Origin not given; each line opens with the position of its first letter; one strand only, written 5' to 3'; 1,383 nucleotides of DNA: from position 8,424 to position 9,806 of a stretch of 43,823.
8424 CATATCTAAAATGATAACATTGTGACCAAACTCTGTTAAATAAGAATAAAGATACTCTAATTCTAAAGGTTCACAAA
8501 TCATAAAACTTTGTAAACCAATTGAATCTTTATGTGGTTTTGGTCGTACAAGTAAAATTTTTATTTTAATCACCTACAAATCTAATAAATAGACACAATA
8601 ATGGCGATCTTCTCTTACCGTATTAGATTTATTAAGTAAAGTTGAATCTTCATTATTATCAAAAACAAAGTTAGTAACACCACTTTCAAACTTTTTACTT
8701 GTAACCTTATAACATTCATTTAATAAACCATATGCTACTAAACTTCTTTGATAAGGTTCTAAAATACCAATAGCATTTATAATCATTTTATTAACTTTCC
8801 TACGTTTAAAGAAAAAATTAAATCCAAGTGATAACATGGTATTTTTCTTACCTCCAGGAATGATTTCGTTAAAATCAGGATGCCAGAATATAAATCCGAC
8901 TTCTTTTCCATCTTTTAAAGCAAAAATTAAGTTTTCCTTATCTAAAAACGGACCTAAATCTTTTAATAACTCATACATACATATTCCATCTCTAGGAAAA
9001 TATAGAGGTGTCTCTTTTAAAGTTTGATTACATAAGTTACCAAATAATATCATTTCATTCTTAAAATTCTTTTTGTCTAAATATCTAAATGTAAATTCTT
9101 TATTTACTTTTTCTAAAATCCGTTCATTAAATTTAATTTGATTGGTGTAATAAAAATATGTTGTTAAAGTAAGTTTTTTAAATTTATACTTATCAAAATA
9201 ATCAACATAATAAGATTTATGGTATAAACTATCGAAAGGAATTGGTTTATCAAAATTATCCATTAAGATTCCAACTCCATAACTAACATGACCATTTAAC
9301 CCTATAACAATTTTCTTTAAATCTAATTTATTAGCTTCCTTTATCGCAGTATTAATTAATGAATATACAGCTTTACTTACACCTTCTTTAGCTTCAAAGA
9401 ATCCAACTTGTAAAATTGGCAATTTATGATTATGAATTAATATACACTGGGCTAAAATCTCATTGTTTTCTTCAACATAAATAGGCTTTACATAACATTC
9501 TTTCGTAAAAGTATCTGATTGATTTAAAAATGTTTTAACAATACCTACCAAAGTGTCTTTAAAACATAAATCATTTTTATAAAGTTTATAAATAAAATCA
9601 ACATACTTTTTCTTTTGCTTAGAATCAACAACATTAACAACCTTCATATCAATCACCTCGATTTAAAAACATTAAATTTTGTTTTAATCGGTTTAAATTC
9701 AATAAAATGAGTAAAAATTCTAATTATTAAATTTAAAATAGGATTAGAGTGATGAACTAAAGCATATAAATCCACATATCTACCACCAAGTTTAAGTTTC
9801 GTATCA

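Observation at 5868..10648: Four-gene operon pairing two FemABX/GNAT-like proteins with two B12-binding radical SAM enzymes, of unknown product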

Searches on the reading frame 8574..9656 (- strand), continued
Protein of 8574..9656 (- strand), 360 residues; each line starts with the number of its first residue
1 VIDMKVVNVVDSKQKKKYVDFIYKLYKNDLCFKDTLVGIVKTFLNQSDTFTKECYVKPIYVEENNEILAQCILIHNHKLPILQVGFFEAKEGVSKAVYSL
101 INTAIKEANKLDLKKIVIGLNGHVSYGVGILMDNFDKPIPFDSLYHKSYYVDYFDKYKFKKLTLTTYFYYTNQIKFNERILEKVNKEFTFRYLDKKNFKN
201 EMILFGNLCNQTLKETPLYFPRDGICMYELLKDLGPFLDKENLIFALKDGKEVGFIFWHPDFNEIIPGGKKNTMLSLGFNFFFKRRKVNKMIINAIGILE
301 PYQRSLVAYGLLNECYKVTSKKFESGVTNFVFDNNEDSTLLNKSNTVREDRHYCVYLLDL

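Call 71: search_protein_families(library=pfam, alignment_id=A6, max_evalue=0.00001)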
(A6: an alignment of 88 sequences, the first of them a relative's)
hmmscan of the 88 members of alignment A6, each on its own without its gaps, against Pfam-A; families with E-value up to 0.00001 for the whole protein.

A. member 1, L001:15054-16394:+ (446 aa): 4 families
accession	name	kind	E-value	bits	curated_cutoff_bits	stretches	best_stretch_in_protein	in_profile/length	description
PF13749.12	HATPase_c_4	-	7.3e-22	77.6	26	1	276-361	1-87/89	Putative ATP-dependent DNA helicase recG C-terminal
PF04326.19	SLFN_AlbA_2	-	3e-12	47.6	25.3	1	4-109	1-117/118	Schlafen, AlbA_2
PF13412.12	HTH_24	-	7.4e-10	38.7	21.9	1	389-433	4-48/48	Winged helix-turn-helix DNA-binding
PF08279.18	HTH_11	-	1.1e-08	35.2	25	1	391-434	3-45/55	HTH domain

B. families by the number of members that match (of 88 scanned): 84 families (the first 25 are shown)
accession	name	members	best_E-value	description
PF00005.33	ABC_tran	6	8.2e-31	ABC transporter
PF00664.28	ABC_membrane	3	2.5e-41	ABC transporter transmembrane region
PF02639.20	DUF188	2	5.7e-48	Uncharacterized BCR, YaiI/YqxD family COG1671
PF02588.21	YitT_membrane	2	6.5e-48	Uncharacterised 5xTM membrane BCR, YitT family COG1284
PF12974.12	Phosphonate-bd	2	1.1e-30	ABC transporter, phosphonate, periplasmic substrate-binding protein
PF10035.14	DUF2179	2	5.6e-13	Uncharacterized protein conserved in bacteria (DUF2179)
PF02492.25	cobW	2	2.9e-10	CobW/HypB/UreG, nucleotide-binding domain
PF02705.21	K_trans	1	7.7e-194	K+ potassium transporter integral membrane domain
PF04551.19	GcpE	1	1.7e-149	GcpE protein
PF12683.13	DUF3798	1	1e-124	Protein of unknown function (DUF3798)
PF12831.13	FAD_oxidored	1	1.2e-88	FAD dependent oxidoreductase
PF01263.26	Aldose_epim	1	1.3e-83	Aldose 1-epimerase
PF13393.11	tRNA-synt_His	1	2.1e-74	Histidyl-tRNA synthetase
PF00180.25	Iso_dh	1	1.8e-65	Isocitrate/isopropylmalate dehydrogenase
PF00575.29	S1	1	1.2e-62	S1 RNA binding domain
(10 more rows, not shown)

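Call 83: search_protein_representatives(alignment_id=A1)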
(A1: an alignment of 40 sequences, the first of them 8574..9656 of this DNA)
Query: 40 sequences, 358 profile positions. Proteins with E-value up to 0.001 (for the whole library): 4020; up to 1e-10: 2109; up to 1e-30: 349. The best 150 are listed.
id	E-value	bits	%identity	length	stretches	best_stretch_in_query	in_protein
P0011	2.3e-150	517.4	-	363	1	3-357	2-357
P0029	6.9e-141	486.2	-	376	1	2-357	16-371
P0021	4.8e-140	483.5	-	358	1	1-357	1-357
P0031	8.2e-131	453.1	-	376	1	2-357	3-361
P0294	9.0e-129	446.4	-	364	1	2-357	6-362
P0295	1.9e-128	445.3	-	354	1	1-357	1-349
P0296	5.8e-126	437.2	-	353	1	1-357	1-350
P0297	7.4e-126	436.8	-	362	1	2-355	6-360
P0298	3.7e-122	424.6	-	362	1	2-356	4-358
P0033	2.9e-121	421.7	-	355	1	1-357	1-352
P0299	2.0e-119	415.6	-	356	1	1-356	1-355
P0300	3.2e-116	405.1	-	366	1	1-356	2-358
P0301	3.3e-116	405.0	-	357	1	1-355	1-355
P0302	5.4e-115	401.1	-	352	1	1-357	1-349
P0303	5.5e-115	401.0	-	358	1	12-355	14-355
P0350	5.7e-77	276.0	-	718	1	8-355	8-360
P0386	6.4e-67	242.9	-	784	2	2-355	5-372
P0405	2.2e-59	218.1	-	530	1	7-357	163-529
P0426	2.8e-44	168.4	-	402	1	2-357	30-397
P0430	1.1e-43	166.5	-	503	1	2-356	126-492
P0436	9.6e-42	160.1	-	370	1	2-356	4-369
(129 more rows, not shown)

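Call 87: search_protein_families(library=ncbifam, proteins=[P0386, P0430, P0405, P0350, P0436, P0426], max_evalue=0.01)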
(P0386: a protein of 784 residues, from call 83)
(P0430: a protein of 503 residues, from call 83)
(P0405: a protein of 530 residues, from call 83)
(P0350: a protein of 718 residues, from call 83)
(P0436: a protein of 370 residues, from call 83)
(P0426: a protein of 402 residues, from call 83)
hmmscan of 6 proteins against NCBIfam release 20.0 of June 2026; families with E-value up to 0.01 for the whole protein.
P0386 (784 aa): 2 families
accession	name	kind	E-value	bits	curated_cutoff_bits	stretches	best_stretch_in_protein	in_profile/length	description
NF040503.1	resist_ArsN1a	equivalog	0.00025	20.8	170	0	280-362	53-134/159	arsinothricin resistance N-acetyltransferase ArsN1 family A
TIGR01575.1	rimI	equivalog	0.0011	19.1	86.4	0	304-368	56-119/132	ribosomal protein S18-alanine N-acetyltransferase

P0430 (503 aa): 2 families
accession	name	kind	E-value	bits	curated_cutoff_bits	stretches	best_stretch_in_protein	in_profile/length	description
TIGR02266.1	gmx_TIGR02266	paralog_domain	6.4e-08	32.7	68.7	1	35-103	19-85/96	TIGR02266 family protein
NF002959.0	PRK03624.1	equivalog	3.4e-05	23.6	124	0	427-479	77-128/147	GNAT family acetyltransferase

P0405 (530 aa): 34 families (the best 25 are shown)
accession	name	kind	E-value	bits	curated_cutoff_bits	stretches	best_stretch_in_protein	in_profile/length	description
NF038196.1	ferrodoxin_EFR1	subfamily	1.9e-08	34.7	75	1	80-126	182-228/242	EFR1 family ferrodoxin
NF007382.0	PRK09898.1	equivalog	4.1e-06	26.5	213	1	79-126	150-197/208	ferredoxin-like protein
NF043069.1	T4HPD_activ_SAM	equivalog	6e-06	25.8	425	1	81-130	49-100/299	trans-4-hydroxy-L-proline dehydratase activase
TIGR04041.1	activase_YjjW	hypoth_equivalog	2.6e-05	23.8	250.2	1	83-126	41-86/276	YjjW family glycine radical enzyme activase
TIGR03336.1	IOR_alpha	equivalog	2.9e-05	22.6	650.9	1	72-126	539-594/595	indolepyruvate ferredoxin oxidoreductase subunit alpha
TIGR02700.1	flavo_MJ0208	hypoth_equivalog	3.2e-05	23.3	251.35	1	79-126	144-193/234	dihydromethanopterin reductase (acceptor)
TIGR02179.1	PorD_KorD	subfamily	3.7e-05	23.8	60.05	1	72-126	14-71/78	2-oxoacid:acceptor oxidoreductase, delta subunit, pyruvate/2-ketoisovalerate family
TIGR01944.1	rnfB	subfamily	3.7e-05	23.4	68.7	1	25-126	59-159/190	RnfABCDGE type electron transport complex subunit B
TIGR00402.1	napF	equivalog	3.8e-05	23.7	102.2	1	82-126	34-83/149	ferredoxin-type protein NapF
NF010368.0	PRK13795.1-3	equivalog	4.5e-05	21.9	588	1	75-124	582-629/635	hypothetical protein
NF040684.1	PorD_Arch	equivalog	5.9e-05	23.1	120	1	73-126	22-78/85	pyruvate synthase subunit PorD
NF042909.1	FMH_DH_FwdF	exception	0.00011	21.5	375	1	79-129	221-276/336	tungsten-dependent formylmethanofuran dehydrogenase subunit FwdF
NF043039.1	HgcAB_like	equivalog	0.00016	21.4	285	1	76-126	293-348/350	HgcAB-like fusion protein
NF058577.1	FdxA_fam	equivalog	0.00019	21.5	65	1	84-126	8-52/52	4Fe-4S ferredoxin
TIGR03287.1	methan_mark_16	hypoth_equivalog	0.00021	19.9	363.95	1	74-135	293-354/391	methanogenesis marker 16 metalloprotein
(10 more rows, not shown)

P0350 (718 aa): 0 families

P0436 (370 aa): 0 families

P0426 (402 aa): 0 families

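Call 94: search_dna_similar(query=window:8574-9656:-, collection=plasmids, mode=protein, max_evalue=1e-10, max_rows=15)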
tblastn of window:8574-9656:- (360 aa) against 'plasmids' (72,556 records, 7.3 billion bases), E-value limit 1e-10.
Records with a match: 1; places in all: 1; records where one place covers at least 80% of the query: 1.
Best place of each record, by identity: <60% 1.
By first word of the organism name: Acetoanaerobium 1.
By predicted mobility (MOB-suite, as given by PLSDB): non-mobilizable 1.
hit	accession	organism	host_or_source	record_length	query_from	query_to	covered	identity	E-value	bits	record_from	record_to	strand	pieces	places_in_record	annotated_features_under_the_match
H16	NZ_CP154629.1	Acetoanaerobium noterae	cell culture,Sludge of a digestion ...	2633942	4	335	92%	27.7%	1e-29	127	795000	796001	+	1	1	none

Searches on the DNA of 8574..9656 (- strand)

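Call 82: search_rna_families(sources=[L047, L066, L057, L084, L043, L041, L022, L058], threshold=gathering)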
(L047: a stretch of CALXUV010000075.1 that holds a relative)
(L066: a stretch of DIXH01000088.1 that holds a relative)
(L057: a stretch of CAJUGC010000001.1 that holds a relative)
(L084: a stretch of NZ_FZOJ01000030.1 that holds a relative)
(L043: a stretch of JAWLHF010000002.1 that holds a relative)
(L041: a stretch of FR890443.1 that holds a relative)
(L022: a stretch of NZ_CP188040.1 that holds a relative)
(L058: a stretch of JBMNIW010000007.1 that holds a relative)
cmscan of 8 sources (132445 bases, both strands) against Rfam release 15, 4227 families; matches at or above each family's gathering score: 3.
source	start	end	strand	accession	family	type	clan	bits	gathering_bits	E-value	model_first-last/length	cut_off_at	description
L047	4512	4878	+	RF00010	RNaseP_bact_a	Gene; ribozyme;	CL00002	268.7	100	3.1e-86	1-367/367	no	Bacterial RNase P class A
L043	7672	7745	+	RF00005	tRNA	Gene; tRNA;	CL00001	55.4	29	6.6e-09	1-71/71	no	tRNA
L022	3547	3630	-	RF00162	SAM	Cis-reg; riboswitch;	CL00012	54.3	44.4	2e-09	1-108/108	no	SAM riboswitch aptamer (S box leader)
